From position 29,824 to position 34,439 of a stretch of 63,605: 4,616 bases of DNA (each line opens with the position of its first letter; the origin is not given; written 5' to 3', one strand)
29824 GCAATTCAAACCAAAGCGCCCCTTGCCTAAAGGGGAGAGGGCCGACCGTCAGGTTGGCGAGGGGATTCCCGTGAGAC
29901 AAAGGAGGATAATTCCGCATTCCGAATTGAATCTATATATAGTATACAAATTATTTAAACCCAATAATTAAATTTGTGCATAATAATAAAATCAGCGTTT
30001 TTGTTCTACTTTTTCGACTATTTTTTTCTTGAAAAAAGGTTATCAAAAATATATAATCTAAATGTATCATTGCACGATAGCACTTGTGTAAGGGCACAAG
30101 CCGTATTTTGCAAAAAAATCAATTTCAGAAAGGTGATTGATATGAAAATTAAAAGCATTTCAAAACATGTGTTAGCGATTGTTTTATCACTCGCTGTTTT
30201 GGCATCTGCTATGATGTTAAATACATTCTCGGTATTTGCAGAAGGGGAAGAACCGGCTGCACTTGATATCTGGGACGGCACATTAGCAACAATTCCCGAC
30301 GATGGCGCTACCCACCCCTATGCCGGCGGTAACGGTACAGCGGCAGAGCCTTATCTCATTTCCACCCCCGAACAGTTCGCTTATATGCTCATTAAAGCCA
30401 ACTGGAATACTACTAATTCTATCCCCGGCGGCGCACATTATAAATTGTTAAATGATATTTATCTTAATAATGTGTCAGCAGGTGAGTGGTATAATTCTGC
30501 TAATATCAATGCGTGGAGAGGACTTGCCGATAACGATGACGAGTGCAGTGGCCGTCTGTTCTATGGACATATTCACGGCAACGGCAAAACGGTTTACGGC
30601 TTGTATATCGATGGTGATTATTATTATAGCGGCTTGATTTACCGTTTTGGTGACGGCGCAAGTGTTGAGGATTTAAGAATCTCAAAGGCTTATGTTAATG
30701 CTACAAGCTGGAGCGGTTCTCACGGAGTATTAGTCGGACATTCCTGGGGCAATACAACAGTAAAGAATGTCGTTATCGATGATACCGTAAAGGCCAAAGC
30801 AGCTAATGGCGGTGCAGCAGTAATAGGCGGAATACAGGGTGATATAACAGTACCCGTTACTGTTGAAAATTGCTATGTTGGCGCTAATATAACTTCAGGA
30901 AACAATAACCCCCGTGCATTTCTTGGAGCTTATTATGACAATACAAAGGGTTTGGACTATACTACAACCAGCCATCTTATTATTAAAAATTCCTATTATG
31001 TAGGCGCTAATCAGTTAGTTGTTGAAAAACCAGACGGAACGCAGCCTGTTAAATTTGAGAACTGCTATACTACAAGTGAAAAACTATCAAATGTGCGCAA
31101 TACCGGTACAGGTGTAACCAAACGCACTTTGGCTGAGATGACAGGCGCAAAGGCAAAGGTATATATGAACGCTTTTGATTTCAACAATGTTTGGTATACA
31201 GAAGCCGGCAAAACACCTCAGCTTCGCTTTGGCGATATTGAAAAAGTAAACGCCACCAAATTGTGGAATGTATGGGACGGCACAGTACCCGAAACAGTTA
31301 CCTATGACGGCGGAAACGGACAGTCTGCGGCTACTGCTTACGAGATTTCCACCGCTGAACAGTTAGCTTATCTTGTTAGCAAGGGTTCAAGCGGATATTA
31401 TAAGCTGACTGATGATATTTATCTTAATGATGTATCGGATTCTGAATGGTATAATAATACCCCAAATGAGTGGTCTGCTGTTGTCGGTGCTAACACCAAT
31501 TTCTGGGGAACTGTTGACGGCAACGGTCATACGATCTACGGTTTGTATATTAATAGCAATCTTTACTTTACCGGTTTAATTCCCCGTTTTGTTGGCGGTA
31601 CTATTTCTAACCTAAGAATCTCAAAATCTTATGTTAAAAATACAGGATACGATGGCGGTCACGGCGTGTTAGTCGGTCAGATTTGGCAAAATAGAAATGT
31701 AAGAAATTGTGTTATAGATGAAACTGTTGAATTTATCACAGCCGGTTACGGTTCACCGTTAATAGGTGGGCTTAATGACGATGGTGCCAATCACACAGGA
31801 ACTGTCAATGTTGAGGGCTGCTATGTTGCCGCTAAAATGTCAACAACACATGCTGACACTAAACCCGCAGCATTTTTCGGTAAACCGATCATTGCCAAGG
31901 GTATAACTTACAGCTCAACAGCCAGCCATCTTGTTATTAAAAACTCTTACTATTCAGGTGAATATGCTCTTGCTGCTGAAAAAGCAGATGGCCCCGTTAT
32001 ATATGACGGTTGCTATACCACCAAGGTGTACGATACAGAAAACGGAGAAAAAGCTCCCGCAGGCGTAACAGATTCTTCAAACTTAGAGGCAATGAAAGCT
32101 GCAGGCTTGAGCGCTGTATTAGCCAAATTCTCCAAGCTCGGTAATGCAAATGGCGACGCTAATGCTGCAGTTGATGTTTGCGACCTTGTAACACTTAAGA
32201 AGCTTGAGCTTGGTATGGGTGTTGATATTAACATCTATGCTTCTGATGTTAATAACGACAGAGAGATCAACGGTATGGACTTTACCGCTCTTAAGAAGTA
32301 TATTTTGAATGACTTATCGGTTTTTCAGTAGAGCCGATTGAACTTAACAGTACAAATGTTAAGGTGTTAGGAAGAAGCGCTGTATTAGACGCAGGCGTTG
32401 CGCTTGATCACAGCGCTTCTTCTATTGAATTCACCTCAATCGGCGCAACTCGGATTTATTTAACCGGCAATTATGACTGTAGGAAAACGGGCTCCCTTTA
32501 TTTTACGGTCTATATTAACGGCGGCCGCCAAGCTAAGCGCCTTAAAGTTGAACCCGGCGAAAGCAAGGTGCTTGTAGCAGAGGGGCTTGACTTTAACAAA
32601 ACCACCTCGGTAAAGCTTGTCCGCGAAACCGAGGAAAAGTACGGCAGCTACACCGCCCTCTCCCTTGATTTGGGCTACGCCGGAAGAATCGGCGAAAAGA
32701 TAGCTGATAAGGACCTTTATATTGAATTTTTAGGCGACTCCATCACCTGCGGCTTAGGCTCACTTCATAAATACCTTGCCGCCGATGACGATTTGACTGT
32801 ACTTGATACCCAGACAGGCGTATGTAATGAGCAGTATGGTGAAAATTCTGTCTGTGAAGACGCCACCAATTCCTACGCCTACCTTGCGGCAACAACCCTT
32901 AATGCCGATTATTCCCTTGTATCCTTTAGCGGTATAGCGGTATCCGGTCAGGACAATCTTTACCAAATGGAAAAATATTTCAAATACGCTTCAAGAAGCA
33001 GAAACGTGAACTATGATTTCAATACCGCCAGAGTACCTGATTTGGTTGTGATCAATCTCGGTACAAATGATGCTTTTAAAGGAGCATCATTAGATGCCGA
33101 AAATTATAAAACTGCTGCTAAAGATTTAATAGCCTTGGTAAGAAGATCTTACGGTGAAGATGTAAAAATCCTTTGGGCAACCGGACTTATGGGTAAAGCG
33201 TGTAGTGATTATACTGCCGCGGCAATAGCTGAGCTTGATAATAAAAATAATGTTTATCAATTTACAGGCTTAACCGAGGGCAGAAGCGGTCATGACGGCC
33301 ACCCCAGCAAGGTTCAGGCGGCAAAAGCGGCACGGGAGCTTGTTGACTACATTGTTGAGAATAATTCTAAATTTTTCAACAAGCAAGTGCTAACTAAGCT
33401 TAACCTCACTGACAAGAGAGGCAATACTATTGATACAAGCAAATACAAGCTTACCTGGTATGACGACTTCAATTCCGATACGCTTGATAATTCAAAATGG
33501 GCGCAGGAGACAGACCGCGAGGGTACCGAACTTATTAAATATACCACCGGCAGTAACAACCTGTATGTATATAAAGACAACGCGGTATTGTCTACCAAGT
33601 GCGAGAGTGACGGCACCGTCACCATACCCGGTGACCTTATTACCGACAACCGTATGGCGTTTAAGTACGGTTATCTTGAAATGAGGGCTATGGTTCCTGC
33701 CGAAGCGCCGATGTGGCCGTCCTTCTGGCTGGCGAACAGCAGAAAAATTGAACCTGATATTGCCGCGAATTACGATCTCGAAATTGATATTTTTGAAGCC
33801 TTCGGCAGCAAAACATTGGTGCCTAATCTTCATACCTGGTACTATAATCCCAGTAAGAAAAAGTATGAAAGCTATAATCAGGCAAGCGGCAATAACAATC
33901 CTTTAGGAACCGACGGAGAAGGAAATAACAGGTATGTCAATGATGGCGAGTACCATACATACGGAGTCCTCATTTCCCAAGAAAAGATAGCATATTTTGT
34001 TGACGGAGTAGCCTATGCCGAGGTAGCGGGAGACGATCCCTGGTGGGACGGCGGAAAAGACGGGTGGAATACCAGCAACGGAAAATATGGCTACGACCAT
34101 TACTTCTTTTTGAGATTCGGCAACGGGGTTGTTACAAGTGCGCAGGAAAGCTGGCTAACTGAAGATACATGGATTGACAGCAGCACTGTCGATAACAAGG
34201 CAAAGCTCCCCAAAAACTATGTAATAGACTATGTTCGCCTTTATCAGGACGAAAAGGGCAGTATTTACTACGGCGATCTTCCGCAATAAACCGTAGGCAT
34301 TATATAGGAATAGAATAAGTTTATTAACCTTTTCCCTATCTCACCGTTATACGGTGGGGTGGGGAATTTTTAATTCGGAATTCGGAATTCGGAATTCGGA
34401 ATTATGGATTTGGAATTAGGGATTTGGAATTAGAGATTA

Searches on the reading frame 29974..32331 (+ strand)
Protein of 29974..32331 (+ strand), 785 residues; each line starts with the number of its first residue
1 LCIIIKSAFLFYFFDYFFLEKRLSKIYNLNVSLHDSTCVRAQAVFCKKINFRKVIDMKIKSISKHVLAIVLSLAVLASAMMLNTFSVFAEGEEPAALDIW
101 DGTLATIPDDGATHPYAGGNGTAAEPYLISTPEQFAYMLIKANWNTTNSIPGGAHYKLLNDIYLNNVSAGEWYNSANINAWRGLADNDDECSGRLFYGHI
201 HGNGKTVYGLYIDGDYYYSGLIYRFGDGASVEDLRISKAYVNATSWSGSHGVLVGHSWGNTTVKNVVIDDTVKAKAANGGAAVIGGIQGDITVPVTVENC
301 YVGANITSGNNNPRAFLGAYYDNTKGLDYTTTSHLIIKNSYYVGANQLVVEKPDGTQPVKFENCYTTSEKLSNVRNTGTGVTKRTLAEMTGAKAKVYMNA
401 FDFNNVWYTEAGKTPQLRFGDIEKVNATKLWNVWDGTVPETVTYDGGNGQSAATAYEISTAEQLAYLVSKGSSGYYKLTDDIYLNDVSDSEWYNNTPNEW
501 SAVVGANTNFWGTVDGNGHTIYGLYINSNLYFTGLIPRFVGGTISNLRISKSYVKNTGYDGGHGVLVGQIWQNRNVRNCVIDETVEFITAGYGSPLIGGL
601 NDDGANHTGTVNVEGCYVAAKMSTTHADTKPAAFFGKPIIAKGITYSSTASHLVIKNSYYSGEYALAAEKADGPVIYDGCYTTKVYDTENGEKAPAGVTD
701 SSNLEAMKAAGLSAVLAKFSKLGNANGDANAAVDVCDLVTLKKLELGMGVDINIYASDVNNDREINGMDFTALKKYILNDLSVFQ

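Call 6: search_protein_families(library=pfam, proteins=[window:29974-32331:+], max_evalue=0.01)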
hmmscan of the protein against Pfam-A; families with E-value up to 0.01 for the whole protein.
window:29974-32331:+ (785 aa): 1 family
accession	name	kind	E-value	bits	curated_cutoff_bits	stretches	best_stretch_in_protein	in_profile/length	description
PF00404.24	Dockerin_1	-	1.1e-06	29.1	22.9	1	729-778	6-57/57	Dockerin type I domain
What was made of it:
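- On Cellulosome-type components: Only in the upstream protein 30142-32331 (29.1 bits against 22.9, call 6).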

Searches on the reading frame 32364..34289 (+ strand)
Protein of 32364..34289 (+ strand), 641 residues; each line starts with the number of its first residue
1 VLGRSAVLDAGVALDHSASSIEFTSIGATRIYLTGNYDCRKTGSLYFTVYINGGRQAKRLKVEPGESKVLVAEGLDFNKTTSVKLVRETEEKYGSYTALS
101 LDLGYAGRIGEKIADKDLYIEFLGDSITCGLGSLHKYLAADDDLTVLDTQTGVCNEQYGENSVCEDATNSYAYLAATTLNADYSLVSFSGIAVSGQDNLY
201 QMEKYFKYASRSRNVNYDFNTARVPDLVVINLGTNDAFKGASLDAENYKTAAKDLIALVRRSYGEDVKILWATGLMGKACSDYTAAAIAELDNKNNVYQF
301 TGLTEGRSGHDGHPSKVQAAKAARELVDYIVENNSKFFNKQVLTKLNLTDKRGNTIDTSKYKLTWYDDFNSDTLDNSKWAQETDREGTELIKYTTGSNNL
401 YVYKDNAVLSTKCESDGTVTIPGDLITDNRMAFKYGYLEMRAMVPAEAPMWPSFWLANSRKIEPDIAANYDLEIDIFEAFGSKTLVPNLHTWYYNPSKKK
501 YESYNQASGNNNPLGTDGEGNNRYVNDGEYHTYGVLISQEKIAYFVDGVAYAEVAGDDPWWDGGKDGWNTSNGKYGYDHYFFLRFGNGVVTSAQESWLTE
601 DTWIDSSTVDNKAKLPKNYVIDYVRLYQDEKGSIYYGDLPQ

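Call 6: search_protein_families(library=pfam, proteins=[window:32364-34289:+], max_evalue=0.01)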
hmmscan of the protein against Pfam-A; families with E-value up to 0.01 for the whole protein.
window:32364-34289:+ (641 aa): 3 families
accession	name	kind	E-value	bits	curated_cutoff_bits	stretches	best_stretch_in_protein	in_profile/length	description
PF00657.28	Lipase_GDSL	-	5.1e-10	40.3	23.6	1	120-275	1-127/208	GDSL-like Lipase/Acylhydrolase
PF13472.12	Lipase_GDSL_2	-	1.5e-09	39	32.9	1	122-287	1-124/178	GDSL-like Lipase/Acylhydrolase family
PF00722.28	Glyco_hydro_16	-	2e-09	37.6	22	1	430-559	37-140/175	Glycosyl hydrolases family 16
